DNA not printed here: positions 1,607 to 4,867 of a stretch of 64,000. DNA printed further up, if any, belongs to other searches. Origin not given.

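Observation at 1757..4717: XDH-family fused subunit whose ferredoxin-like domain has lost all eight Fe-S cysteines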

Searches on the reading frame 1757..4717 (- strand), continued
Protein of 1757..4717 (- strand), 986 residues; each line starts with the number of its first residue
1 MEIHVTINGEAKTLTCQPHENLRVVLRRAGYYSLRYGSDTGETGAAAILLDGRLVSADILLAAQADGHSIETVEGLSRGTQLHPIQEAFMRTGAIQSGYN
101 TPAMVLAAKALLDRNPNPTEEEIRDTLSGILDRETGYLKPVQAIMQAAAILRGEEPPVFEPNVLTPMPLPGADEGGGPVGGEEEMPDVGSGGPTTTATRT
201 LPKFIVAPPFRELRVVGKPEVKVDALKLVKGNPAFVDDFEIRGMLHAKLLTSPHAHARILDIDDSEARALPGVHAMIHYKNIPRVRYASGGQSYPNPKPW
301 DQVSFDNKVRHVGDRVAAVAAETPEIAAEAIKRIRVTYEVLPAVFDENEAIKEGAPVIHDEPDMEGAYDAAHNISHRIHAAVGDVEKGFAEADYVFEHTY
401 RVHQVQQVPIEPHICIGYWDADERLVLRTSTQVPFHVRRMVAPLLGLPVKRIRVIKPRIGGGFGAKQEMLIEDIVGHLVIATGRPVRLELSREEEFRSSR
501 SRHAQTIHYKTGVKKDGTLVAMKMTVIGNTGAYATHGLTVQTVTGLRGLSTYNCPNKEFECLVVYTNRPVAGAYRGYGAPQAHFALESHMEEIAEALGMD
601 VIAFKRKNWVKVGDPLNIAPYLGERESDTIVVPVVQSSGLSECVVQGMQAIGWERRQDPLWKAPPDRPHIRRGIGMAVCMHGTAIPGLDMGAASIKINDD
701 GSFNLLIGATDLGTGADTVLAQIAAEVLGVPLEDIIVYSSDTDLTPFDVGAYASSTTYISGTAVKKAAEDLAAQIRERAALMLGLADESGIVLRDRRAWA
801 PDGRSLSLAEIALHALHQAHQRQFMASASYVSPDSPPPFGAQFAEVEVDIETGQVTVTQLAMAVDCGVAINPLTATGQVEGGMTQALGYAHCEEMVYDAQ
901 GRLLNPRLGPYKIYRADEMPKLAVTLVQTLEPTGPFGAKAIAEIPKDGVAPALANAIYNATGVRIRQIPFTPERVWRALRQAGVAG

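Call 8: find_homologous_proteins(query=window:1757-4717:-, max_evalue=1e-20)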
Query window:1757-4717:- (986 aa): 7988 proteins with E <= 1e-20 among 8000 candidates; the best 120 are listed.
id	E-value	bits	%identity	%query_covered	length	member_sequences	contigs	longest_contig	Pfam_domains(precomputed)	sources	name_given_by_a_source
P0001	0.0e+0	2232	100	100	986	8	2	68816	PF02738.24,PF20256.4,PF01799.26,PF01315.28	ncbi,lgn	-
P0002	0.0e+0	2159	96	100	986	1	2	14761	PF02738.24,PF20256.4,PF01799.26,PF01315.28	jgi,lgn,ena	-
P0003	0.0e+0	2152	96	100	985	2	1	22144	PF02738.24,PF20256.4,PF01799.26,PF01315.28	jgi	jgi:putative selenate reductase molybdopterin-binding subunit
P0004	0.0e+0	2149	96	100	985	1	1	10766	PF02738.24,PF20256.4,PF01799.26,PF01315.28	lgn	-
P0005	0.0e+0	2085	93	100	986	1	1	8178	PF02738.24,PF20256.4,PF01799.26,PF01315.28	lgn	-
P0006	0.0e+0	1873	82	100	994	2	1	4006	PF02738.24,PF20256.4,PF01799.26,PF01315.28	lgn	-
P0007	0.0e+0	1872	82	100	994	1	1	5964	PF02738.24,PF20256.4,PF01799.26,PF01315.28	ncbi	-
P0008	0.0e+0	1845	82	100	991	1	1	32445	PF02738.24,PF20256.4,PF01799.26,PF01315.28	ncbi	-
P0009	0.0e+0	1839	81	99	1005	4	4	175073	PF02738.24,PF20256.4,PF01799.26,PF01315.28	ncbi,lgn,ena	-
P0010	0.0e+0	1811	81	99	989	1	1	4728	PF02738.24,PF20256.4,PF01799.26,PF01315.28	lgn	-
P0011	0.0e+0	1807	81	99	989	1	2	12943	PF02738.24,PF20256.4,PF01799.26,PF01315.28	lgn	-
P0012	0.0e+0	1804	80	100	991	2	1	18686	PF02738.24,PF20256.4,PF01799.26,PF01315.28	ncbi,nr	ncbi:MAG: molybdopterin-dependent oxidoreductase [Chloroflexi bacterium]|nr:molybdopterin-dependent 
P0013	0.0e+0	1803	81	99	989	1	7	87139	PF02738.24,PF20256.4,PF01799.26,PF01315.28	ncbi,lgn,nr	ncbi:MAG: molybdopterin-dependent oxidoreductase [Caldilineales bacterium]|nr:molybdopterin-dependen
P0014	0.0e+0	1802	80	99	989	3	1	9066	PF02738.24,PF20256.4,PF01799.26,PF01315.28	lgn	-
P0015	0.0e+0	1800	80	100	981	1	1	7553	PF02738.24,PF20256.4,PF01799.26,PF01315.28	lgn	-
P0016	0.0e+0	1800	80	99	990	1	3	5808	PF02738.24,PF20256.4,PF01799.26,PF01315.28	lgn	-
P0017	0.0e+0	1795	80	99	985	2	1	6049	PF02738.24,PF20256.4,PF01799.26,PF01315.28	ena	-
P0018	0.0e+0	1794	80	99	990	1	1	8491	PF02738.24,PF20256.4,PF01799.26,PF01315.28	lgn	-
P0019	0.0e+0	1793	80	100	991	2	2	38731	PF02738.24,PF20256.4,PF01799.26,PF01315.28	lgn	-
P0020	0.0e+0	1792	80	99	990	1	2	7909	PF02738.24,PF20256.4,PF01799.26,PF01315.28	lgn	-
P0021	0.0e+0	1792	79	99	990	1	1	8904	PF02738.24,PF20256.4,PF01799.26,PF01315.28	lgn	-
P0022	0.0e+0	1790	79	99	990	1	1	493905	PF02738.24,PF20256.4,PF01799.26,PF01315.28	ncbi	-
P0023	0.0e+0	1785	80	99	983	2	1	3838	PF02738.24,PF20256.4,PF01799.26,PF01315.28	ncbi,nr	ncbi:MAG: xanthine dehydrogenase [Chloroflexi bacterium]|nr:MAG: xanthine dehydrogenase [Chloroflexo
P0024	0.0e+0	1780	79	99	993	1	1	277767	PF02738.24,PF20256.4,PF01799.26,PF01315.28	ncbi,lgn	-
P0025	0.0e+0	1776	79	99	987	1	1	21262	PF02738.24,PF20256.4,PF01799.26,PF01315.28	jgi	jgi:putative selenate reductase molybdopterin-binding subunit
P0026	0.0e+0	1775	79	100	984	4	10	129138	PF02738.24,PF20256.4,PF01799.26,PF01315.28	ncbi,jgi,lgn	jgi:putative selenate reductase molybdopterin-binding subunit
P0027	0.0e+0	1774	78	100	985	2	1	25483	PF02738.24,PF20256.4,PF01799.26,PF01315.28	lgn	-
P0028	0.0e+0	1771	78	99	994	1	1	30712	PF02738.24,PF20256.4,PF01799.26,PF01315.28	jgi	jgi:putative selenate reductase molybdopterin-binding subunit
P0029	0.0e+0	1770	78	100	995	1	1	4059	PF02738.24,PF20256.4,PF01799.26,PF01315.28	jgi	jgi:putative selenate reductase molybdopterin-binding subunit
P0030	0.0e+0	1767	79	100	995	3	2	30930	PF02738.24,PF20256.4,PF01799.26,PF01315.28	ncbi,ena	-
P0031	0.0e+0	1766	78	100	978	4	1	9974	PF02738.24,PF20256.4,PF01799.26,PF01315.28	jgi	jgi:putative selenate reductase molybdopterin-binding subunit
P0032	0.0e+0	1764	78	99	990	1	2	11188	PF02738.24,PF20256.4,PF01799.26,PF01315.28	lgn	-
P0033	0.0e+0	1764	78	100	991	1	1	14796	PF02738.24,PF20256.4,PF01799.26,PF01315.28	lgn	-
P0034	0.0e+0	1763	77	99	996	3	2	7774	PF02738.24,PF20256.4,PF01799.26,PF01315.28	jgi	jgi:putative selenate reductase molybdopterin-binding subunit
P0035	0.0e+0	1762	79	100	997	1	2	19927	PF02738.24,PF20256.4,PF01799.26,PF01315.28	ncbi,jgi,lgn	jgi:putative selenate reductase molybdopterin-binding subunit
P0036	0.0e+0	1762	78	99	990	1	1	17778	PF02738.24,PF20256.4,PF01799.26,PF01315.28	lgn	-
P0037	0.0e+0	1761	78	99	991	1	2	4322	PF02738.24,PF20256.4,PF01799.26,PF01315.28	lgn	-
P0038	0.0e+0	1761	79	99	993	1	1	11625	PF02738.24,PF20256.4,PF01799.26,PF01315.28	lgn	-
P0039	0.0e+0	1760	78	100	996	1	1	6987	PF02738.24,PF20256.4,PF01799.26,PF01315.28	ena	-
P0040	0.0e+0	1759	78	99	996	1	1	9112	PF02738.24,PF20256.4,PF01799.26,PF01315.28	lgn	-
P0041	0.0e+0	1759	77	99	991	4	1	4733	PF02738.24,PF20256.4,PF01799.26,PF01315.28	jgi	jgi:putative selenate reductase molybdopterin-binding subunit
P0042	0.0e+0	1759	78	100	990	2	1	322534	PF02738.24,PF20256.4,PF01799.26,PF01315.28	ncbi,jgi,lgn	-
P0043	0.0e+0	1759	78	99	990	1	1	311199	PF02738.24,PF20256.4,PF01799.26,PF01315.28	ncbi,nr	ncbi:MAG: hypothetical protein FOGNACKC_00148 [Anaerolineae bacterium]|nr:hypothetical protein [Anae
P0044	0.0e+0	1757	79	100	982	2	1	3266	PF02738.24,PF20256.4,PF01799.26,PF01315.28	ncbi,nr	ncbi:MAG: xanthine dehydrogenase [Caldilineae bacterium]|nr:MAG: xanthine dehydrogenase [Caldilineae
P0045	0.0e+0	1756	78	99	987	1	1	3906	PF02738.24,PF20256.4,PF01799.26,PF01315.28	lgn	-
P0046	0.0e+0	1748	77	99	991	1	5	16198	PF02738.24,PF20256.4,PF01799.26,PF01315.28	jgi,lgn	-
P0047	0.0e+0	1748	77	100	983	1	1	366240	PF02738.24,PF20256.4,PF01799.26,PF01315.28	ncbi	ncbi:MAG: molybdopterin cofactor-binding domain-containing protein [Anaerolineae bacterium]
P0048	0.0e+0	1747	77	99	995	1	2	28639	PF02738.24,PF20256.4,PF01799.26,PF01315.28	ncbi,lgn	-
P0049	0.0e+0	1745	78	99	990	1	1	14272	PF02738.24,PF20256.4,PF01799.26,PF01315.28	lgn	-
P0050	0.0e+0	1744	77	100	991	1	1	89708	PF02738.24,PF20256.4,PF01799.26,PF01315.28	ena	-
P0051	0.0e+0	1744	77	99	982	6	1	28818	PF02738.24,PF20256.4,PF01799.26,PF01315.28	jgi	jgi:putative selenate reductase molybdopterin-binding subunit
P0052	0.0e+0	1743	77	100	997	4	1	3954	PF02738.24,PF20256.4,PF01799.26,PF01315.28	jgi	jgi:putative selenate reductase molybdopterin-binding subunit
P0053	0.0e+0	1743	77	100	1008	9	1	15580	PF02738.24,PF20256.4,PF01799.26,PF01315.28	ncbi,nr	ncbi:MAG: molybdopterin cofactor-binding domain-containing protein [Candidatus Promineifilaceae bact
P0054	0.0e+0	1742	77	100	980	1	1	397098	PF02738.24,PF20256.4,PF01799.26,PF01315.28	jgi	jgi:putative selenate reductase molybdopterin-binding subunit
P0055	0.0e+0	1742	78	100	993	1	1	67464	PF02738.24,PF20256.4,PF01799.26,PF01315.28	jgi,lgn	jgi:putative selenate reductase molybdopterin-binding subunit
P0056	0.0e+0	1741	77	100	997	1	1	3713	PF02738.24,PF20256.4,PF01799.26,PF01315.28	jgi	jgi:putative selenate reductase molybdopterin-binding subunit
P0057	0.0e+0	1739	77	99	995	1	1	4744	PF02738.24,PF20256.4,PF01799.26,PF01315.28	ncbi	ncbi:MAG: molybdopterin-dependent oxidoreductase, partial [Anaerolineae bacterium]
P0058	0.0e+0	1738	78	100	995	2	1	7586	PF02738.24,PF20256.4,PF01799.26,PF01315.28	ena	-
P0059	0.0e+0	1736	78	99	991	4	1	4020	PF02738.24,PF20256.4,PF01799.26,PF01315.28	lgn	-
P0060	0.0e+0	1736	77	98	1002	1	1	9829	PF02738.24,PF20256.4,PF01799.26,PF01315.28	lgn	-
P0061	0.0e+0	1735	77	99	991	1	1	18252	PF02738.24,PF20256.4,PF01799.26,PF01315.28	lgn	-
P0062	0.0e+0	1734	77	100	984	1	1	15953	PF02738.24,PF20256.4,PF01799.26,PF01315.28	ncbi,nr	ncbi:MAG: molybdopterin-dependent oxidoreductase [Anaerolineae bacterium]|nr:molybdopterin-dependent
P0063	0.0e+0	1733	77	100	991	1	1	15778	PF02738.24,PF20256.4,PF01799.26,PF01315.28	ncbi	-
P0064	0.0e+0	1732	77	100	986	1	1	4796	PF02738.24,PF20256.4,PF01799.26,PF01315.28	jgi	jgi:putative selenate reductase molybdopterin-binding subunit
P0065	0.0e+0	1732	77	100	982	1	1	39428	PF02738.24,PF20256.4,PF01799.26,PF01315.28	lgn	-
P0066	0.0e+0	1731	77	100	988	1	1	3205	PF02738.24,PF20256.4,PF01799.26,PF01315.28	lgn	-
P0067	0.0e+0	1729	77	100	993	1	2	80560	PF02738.24,PF20256.4,PF01799.26,PF01315.28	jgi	jgi:putative selenate reductase molybdopterin-binding subunit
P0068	0.0e+0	1729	77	99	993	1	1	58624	PF02738.24,PF20256.4,PF01799.26,PF01315.28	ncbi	-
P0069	0.0e+0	1728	76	99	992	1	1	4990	PF02738.24,PF20256.4,PF01799.26,PF01315.28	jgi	jgi:putative selenate reductase molybdopterin-binding subunit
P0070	0.0e+0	1728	76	99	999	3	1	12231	PF02738.24,PF20256.4,PF01799.26,PF01315.28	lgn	-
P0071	0.0e+0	1727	77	99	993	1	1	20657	PF02738.24,PF20256.4,PF01799.26,PF01315.28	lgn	-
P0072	0.0e+0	1727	77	99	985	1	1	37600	PF02738.24,PF20256.4,PF01799.26,PF01315.28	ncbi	-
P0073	0.0e+0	1726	76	99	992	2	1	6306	PF02738.24,PF20256.4,PF01799.26,PF01315.28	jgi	jgi:putative selenate reductase molybdopterin-binding subunit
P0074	0.0e+0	1726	77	99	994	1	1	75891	PF02738.24,PF20256.4,PF01799.26,PF01315.28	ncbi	-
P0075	0.0e+0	1726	76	99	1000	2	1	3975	PF02738.24,PF20256.4,PF01799.26,PF01315.28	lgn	-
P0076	0.0e+0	1724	76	99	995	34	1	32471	PF02738.24,PF20256.4,PF01799.26,PF01315.28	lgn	-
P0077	0.0e+0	1724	77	100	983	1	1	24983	PF02738.24,PF20256.4,PF01799.26,PF01315.28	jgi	jgi:putative selenate reductase molybdopterin-binding subunit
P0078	0.0e+0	1723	77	100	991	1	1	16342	PF02738.24,PF20256.4,PF01799.26,PF01315.28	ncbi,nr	ncbi:MAG TPA: molybdopterin-dependent oxidoreductase [Caldilineae bacterium]|nr:molybdopterin-depend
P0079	0.0e+0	1722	76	99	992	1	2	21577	PF02738.24,PF20256.4,PF01799.26,PF01315.28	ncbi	-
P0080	0.0e+0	1722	77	99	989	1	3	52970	PF02738.24,PF20256.4,PF01799.26,PF01315.28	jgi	jgi:putative selenate reductase molybdopterin-binding subunit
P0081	0.0e+0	1721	77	100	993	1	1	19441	PF02738.24,PF20256.4,PF01799.26,PF01315.28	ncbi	-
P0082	0.0e+0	1720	77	100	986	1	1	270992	PF02738.24,PF20256.4,PF01799.26,PF01315.28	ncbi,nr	ncbi:MAG: molybdopterin-dependent oxidoreductase [Chloroflexi bacterium]|nr:molybdopterin-dependent 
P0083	0.0e+0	1720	76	100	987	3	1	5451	PF02738.24,PF20256.4,PF01799.26,PF01315.28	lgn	-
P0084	0.0e+0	1720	77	99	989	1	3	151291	PF02738.24,PF20256.4,PF01799.26,PF01315.28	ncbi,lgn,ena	-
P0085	0.0e+0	1718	77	100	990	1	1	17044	PF02738.24,PF20256.4,PF01799.26,PF01315.28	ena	-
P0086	0.0e+0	1717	78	100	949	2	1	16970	PF02738.24,PF20256.4,PF01799.26,PF01315.28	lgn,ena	-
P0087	0.0e+0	1716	76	99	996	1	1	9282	PF02738.24,PF20256.4,PF01799.26,PF01315.28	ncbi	-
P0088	0.0e+0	1716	76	99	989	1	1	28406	PF02738.24,PF20256.4,PF01799.26,PF01315.28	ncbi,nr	ncbi:MAG: molybdopterin-dependent oxidoreductase [Anaerolineae bacterium]|nr:molybdopterin-dependent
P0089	0.0e+0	1715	76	99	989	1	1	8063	PF02738.24,PF20256.4,PF01799.26,PF01315.28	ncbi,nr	ncbi:MAG TPA: molybdopterin-dependent oxidoreductase [Anaerolineae bacterium]|nr:molybdopterin-depen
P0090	0.0e+0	1713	77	99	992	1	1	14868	PF02738.24,PF20256.4,PF01799.26,PF01315.28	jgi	jgi:putative selenate reductase molybdopterin-binding subunit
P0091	0.0e+0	1713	76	99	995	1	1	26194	PF02738.24,PF20256.4,PF01799.26,PF01315.28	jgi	jgi:putative selenate reductase molybdopterin-binding subunit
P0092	0.0e+0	1712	76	99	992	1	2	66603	PF02738.24,PF20256.4,PF01799.26,PF01315.28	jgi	jgi:putative selenate reductase molybdopterin-binding subunit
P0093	0.0e+0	1712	76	100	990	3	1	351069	PF02738.24,PF20256.4,PF01799.26,PF01315.28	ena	-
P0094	0.0e+0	1710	76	99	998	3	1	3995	PF02738.24,PF20256.4,PF01799.26,PF01315.28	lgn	-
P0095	0.0e+0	1710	75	100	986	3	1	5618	PF02738.24,PF20256.4,PF01799.26,PF01315.28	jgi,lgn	-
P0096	0.0e+0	1708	76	99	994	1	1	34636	PF02738.24,PF20256.4,PF01799.26,PF01315.28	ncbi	-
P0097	0.0e+0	1708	76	99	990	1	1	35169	PF02738.24,PF20256.4,PF01799.26,PF01315.28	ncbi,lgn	-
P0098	0.0e+0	1706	76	99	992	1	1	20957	PF02738.24,PF20256.4,PF01799.26,PF01315.28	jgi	jgi:putative selenate reductase molybdopterin-binding subunit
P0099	0.0e+0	1706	77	99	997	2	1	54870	PF02738.24,PF20256.4,PF01799.26,PF01315.28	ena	-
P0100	0.0e+0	1705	76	100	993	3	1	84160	PF02738.24,PF20256.4,PF01799.26,PF01315.28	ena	-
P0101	0.0e+0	1704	75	100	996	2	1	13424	PF02738.24,PF20256.4,PF01799.26,PF01315.28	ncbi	-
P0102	0.0e+0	1702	75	100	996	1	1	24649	PF02738.24,PF20256.4,PF01799.26,PF01315.28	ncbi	-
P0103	0.0e+0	1702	76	99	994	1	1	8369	PF02738.24,PF20256.4,PF01799.26,PF01315.28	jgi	-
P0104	0.0e+0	1702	76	99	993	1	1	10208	PF02738.24,PF20256.4,PF01799.26,PF01315.28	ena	-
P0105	0.0e+0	1701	76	100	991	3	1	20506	PF02738.24,PF20256.4,PF01799.26,PF01315.28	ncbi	-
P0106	0.0e+0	1700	77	100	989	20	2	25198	PF02738.24,PF20256.4,PF01799.26,PF01315.28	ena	-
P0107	0.0e+0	1700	75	99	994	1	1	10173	PF02738.24,PF20256.4,PF01799.26,PF01315.28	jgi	jgi:putative selenate reductase molybdopterin-binding subunit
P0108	0.0e+0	1699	76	99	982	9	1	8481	PF02738.24,PF20256.4,PF01799.26,PF01315.28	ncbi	-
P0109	0.0e+0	1698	76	99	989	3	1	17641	PF02738.24,PF20256.4,PF01799.26,PF01315.28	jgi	jgi:putative selenate reductase molybdopterin-binding subunit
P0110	0.0e+0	1698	76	99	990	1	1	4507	PF02738.24,PF20256.4,PF01799.26,PF01315.28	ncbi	ncbi:MAG: molybdopterin cofactor-binding domain-containing protein [Chloroflexota bacterium]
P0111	0.0e+0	1697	75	99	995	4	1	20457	PF02738.24,PF20256.4,PF01799.26,PF01315.28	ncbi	-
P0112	0.0e+0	1697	76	98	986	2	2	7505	PF02738.24,PF20256.4,PF01799.26,PF01315.28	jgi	jgi:putative selenate reductase molybdopterin-binding subunit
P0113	0.0e+0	1697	76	100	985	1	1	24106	PF02738.24,PF20256.4,PF01799.26,PF01315.28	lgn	-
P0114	0.0e+0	1697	77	100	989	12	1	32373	PF02738.24,PF20256.4,PF01799.26,PF01315.28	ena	-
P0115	0.0e+0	1695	76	99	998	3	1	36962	PF02738.24,PF20256.4,PF01799.26,PF01315.28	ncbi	-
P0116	0.0e+0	1693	76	100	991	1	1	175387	PF02738.24,PF20256.4,PF01799.26,PF01315.28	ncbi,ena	-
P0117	0.0e+0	1693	75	99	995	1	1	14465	PF02738.24,PF20256.4,PF01799.26,PF01315.28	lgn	-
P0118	0.0e+0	1692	75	100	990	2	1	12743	PF02738.24,PF20256.4,PF01799.26,PF01315.28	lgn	-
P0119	0.0e+0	1690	76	99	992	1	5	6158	PF02738.24,PF20256.4,PF01799.26,PF01315.28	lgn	-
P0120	0.0e+0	1689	76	99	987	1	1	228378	PF02738.24,PF20256.4,PF01799.26,PF01315.28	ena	-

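Call 15: find_encoding_contigs(protein=P0001, flank=8000, max_places=3)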
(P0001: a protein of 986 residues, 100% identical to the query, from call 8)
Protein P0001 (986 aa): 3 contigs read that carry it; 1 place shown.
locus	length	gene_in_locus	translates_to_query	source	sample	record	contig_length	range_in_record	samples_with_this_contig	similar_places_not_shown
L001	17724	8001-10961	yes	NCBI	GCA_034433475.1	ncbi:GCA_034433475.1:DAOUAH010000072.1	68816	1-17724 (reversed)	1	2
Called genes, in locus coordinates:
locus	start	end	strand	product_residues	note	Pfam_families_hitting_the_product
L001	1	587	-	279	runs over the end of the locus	PF01061:ABC2_membrane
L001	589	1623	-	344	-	PF00005:ABC_tran, PF13304:AAA_21 (weak), PF13732:DrrA1-3_C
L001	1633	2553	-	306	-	PF00892:EamA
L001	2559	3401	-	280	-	PF26791:AAPxQ, PF00092:VWA, PF13519:VWA_2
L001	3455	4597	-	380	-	PF07728:AAA_5 (faint), PF01078:Mg_chelatase (weak), PF17863:AAA_lid_2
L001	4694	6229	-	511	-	PF00749:tRNA-synt_1c, PF19269:Anticodon_2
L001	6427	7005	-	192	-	PF01965:DJ-1_PfpI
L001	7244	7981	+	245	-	PF00941:FAD_binding_5, PF03450:CO_deh_flav_C (faint)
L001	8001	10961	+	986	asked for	PF01799:Fer2_2, PF01315:Ald_Xan_dh_C, PF02738:MoCoBD_1, PF20256:MoCoBD_2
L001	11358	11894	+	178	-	PF04307:YdjM (weak)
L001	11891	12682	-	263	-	PF01694:Rhomboid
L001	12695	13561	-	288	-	PF01966:HD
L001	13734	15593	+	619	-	PF02730:AFOR_N, PF01314:AFOR_C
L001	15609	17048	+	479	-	PF03446:NAD_binding_2, PF00393:6PGD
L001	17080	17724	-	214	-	?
